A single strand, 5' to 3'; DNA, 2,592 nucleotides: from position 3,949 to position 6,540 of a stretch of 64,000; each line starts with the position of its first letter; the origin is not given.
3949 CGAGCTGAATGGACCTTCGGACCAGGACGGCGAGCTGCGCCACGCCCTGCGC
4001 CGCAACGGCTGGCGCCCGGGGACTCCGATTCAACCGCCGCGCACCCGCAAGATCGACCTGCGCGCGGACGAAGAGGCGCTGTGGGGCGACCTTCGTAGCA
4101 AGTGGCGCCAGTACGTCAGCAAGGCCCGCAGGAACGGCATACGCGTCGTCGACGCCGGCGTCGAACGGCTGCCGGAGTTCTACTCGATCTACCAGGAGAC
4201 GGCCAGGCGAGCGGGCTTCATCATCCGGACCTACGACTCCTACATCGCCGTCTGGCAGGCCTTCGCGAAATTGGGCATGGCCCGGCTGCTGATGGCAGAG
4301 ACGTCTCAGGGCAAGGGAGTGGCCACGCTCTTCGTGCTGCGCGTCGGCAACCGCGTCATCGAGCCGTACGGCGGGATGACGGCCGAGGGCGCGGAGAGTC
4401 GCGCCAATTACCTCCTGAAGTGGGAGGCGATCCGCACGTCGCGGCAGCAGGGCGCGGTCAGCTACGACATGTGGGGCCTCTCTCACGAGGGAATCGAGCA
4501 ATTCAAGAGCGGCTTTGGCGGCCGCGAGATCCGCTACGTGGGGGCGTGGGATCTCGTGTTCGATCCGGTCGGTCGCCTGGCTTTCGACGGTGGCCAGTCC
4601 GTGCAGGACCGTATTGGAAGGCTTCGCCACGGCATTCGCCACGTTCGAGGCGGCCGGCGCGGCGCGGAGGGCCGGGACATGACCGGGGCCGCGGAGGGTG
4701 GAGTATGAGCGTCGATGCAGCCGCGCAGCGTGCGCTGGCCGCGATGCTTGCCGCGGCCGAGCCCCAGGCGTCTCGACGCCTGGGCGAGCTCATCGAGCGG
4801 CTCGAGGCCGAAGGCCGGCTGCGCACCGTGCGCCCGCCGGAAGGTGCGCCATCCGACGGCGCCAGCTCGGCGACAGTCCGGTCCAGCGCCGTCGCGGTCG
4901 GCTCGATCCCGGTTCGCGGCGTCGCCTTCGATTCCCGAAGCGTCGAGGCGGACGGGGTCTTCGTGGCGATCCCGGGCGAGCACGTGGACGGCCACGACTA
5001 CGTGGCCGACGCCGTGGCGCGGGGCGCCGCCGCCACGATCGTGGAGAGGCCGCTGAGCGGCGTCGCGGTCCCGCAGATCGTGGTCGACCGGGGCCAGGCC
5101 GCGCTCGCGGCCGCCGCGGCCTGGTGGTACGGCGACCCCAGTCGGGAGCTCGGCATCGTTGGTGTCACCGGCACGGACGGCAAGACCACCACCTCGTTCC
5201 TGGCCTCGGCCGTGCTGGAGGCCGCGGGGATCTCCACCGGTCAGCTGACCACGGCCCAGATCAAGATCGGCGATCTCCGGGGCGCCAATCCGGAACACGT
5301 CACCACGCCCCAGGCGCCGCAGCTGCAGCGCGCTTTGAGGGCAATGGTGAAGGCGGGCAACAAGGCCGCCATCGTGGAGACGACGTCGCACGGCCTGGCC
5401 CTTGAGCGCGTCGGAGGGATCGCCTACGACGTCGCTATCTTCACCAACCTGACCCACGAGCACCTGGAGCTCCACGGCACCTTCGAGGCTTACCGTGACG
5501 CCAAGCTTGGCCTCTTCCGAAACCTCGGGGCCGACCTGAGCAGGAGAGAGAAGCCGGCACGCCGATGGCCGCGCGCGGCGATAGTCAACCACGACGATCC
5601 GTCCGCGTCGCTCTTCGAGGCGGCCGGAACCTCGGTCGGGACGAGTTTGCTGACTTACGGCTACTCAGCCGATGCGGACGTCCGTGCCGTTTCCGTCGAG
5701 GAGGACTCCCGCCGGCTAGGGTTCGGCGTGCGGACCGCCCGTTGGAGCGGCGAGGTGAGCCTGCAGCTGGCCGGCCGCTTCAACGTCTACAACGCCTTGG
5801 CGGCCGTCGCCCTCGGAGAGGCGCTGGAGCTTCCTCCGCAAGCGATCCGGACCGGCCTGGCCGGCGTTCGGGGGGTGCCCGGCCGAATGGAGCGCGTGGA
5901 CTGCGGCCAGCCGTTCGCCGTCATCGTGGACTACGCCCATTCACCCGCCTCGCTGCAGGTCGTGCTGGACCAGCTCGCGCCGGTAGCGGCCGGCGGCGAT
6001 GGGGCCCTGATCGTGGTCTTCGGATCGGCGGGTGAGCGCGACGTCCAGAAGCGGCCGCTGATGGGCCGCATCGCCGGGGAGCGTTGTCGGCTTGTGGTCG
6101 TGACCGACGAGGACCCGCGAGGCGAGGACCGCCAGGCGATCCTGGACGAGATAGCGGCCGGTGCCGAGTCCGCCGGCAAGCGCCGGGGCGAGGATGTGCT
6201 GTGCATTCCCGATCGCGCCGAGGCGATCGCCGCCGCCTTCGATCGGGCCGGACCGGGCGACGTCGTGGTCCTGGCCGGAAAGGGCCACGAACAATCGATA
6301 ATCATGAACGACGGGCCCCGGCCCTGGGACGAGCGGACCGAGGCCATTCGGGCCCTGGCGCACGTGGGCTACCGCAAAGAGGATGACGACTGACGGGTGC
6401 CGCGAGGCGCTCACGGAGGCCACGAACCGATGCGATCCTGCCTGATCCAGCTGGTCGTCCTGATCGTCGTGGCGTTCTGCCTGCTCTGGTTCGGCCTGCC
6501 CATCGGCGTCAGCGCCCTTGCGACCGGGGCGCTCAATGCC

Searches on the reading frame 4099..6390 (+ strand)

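Call 46: search_protein_families(library=pfam, proteins=[window:4099-6390:+], max_evalue=0.00001)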
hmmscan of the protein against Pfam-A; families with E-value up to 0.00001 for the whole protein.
window:4099-6390:+ (764 aa): 3 families
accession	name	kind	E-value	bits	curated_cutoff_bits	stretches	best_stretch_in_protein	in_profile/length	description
PF08245.18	Mur_ligase_M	-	5.1e-44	151.1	24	1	356-572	1-199/200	Mur ligase middle domain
PF02875.26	Mur_ligase_C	-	3.2e-30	106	28.4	1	595-729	1-127/127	Mur ligase, glutamate ligase domain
PF01225.30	Mur_ligase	-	2.4e-09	37.9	21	1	272-341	2-92/95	Mur ligase family, catalytic domain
